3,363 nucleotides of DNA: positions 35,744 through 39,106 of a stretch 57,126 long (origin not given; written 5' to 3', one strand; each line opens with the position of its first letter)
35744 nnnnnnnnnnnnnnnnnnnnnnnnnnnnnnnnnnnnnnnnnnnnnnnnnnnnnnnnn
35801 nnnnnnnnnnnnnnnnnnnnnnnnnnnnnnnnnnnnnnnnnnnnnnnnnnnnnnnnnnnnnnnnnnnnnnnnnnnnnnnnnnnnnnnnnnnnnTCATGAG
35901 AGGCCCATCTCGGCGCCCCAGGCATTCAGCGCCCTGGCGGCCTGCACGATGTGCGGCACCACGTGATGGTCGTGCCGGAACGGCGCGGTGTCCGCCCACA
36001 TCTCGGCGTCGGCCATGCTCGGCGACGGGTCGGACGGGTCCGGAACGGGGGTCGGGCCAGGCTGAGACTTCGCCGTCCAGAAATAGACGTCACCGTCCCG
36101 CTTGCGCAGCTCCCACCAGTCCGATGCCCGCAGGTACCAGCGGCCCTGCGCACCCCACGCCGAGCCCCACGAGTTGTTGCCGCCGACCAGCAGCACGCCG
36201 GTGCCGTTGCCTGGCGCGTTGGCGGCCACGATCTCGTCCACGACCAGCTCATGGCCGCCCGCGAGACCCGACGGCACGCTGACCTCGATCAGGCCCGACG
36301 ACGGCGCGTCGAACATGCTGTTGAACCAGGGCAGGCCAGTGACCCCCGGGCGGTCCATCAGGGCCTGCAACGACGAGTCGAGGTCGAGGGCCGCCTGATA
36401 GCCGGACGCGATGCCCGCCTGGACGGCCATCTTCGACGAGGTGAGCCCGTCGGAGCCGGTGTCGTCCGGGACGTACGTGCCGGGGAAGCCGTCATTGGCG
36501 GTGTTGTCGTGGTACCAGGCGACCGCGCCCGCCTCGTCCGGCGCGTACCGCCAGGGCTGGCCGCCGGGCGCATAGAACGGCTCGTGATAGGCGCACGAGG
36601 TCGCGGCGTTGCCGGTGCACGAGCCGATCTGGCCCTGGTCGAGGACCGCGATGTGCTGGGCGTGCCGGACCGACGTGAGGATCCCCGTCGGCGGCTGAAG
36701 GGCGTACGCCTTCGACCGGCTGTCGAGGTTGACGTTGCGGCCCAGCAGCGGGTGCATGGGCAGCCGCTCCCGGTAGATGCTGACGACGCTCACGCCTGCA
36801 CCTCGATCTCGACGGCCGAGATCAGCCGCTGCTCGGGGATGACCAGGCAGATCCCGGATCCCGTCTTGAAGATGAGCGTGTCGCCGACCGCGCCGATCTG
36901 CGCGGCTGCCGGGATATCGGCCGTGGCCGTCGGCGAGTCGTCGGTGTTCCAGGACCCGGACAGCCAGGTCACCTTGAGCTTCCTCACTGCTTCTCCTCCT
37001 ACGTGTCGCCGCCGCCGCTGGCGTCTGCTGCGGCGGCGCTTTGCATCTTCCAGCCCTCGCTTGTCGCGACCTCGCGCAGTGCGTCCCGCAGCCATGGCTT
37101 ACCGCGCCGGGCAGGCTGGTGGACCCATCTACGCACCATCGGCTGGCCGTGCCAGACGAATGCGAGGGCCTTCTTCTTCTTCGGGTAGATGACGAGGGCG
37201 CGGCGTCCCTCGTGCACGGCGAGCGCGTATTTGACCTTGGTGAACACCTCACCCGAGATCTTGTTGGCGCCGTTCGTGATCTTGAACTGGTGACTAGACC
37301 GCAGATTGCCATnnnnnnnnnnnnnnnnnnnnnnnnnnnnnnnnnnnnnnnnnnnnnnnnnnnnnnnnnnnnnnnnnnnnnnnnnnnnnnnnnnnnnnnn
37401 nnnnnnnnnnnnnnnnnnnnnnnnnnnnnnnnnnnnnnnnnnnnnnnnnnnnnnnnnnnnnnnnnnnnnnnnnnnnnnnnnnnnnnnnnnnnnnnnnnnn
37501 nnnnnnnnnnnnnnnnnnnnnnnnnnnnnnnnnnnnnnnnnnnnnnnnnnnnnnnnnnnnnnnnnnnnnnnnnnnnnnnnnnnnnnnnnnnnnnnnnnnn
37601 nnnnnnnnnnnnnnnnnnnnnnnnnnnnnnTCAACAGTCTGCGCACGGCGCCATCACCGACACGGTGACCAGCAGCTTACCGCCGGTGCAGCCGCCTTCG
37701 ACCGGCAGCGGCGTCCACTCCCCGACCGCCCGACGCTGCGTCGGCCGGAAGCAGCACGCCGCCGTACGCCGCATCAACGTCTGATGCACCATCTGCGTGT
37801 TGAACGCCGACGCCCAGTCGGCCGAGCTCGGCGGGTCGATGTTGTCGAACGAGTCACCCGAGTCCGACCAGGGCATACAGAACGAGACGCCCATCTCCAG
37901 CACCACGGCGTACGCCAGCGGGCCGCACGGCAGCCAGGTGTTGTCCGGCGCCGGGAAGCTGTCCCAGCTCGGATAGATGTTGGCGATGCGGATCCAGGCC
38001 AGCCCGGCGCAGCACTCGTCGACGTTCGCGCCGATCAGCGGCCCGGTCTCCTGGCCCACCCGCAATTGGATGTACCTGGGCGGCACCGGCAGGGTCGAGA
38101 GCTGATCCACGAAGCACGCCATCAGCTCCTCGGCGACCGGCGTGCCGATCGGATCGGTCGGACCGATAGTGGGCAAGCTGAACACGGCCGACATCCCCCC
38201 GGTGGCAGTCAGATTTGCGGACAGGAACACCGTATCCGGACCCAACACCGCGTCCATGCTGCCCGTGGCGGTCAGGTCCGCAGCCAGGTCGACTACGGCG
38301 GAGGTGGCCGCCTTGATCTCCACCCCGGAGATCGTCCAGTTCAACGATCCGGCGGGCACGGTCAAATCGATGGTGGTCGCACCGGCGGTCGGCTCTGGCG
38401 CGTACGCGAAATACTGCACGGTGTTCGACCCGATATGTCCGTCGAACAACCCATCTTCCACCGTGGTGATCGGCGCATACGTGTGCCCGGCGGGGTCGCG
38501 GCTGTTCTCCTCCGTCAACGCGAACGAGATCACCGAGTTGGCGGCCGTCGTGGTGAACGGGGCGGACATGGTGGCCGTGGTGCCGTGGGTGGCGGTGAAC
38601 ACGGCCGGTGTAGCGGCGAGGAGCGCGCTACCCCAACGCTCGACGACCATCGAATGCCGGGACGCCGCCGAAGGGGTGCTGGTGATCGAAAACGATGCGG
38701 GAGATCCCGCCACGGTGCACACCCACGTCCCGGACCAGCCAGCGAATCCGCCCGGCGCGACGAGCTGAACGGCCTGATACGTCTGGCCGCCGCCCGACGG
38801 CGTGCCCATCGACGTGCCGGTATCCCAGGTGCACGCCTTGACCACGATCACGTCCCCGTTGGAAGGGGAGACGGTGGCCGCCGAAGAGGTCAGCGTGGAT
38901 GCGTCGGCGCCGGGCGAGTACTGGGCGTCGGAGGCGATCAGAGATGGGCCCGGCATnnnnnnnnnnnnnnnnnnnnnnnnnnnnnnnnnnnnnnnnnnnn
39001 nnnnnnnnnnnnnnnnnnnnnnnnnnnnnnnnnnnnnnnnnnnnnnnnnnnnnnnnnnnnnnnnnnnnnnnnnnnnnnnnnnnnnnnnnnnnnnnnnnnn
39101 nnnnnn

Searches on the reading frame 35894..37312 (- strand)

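Call 9: search_protein_families(library=pfam, proteins=[window:35894-37312:-], max_evalue=0.01)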
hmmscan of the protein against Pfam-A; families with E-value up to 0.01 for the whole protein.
window:35894-37312:- (472 aa): 0 families

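Call 10: search_protein_families(library=phrogs, proteins=[window:35894-37312:-], max_evalue=0.001)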
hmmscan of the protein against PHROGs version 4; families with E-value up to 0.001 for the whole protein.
window:35894-37312:- (472 aa): 1 family
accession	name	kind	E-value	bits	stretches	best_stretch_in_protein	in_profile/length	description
phrog_16701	-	other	1.3e-25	91.2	1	190-409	5-226/234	peptidase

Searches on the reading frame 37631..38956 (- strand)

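Call 9: search_protein_families(library=pfam, proteins=[window:37631-38956:-], max_evalue=0.01)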
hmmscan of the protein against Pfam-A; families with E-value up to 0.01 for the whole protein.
window:37631-38956:- (441 aa): 0 families

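Call 10: search_protein_families(library=phrogs, proteins=[window:37631-38956:-], max_evalue=0.001)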
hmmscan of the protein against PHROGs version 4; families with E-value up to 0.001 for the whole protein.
window:37631-38956:- (441 aa): 1 family
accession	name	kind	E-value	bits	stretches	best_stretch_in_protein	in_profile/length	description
phrog_810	-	unknown function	2.2e-16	61.3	1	272-433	5-179/180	-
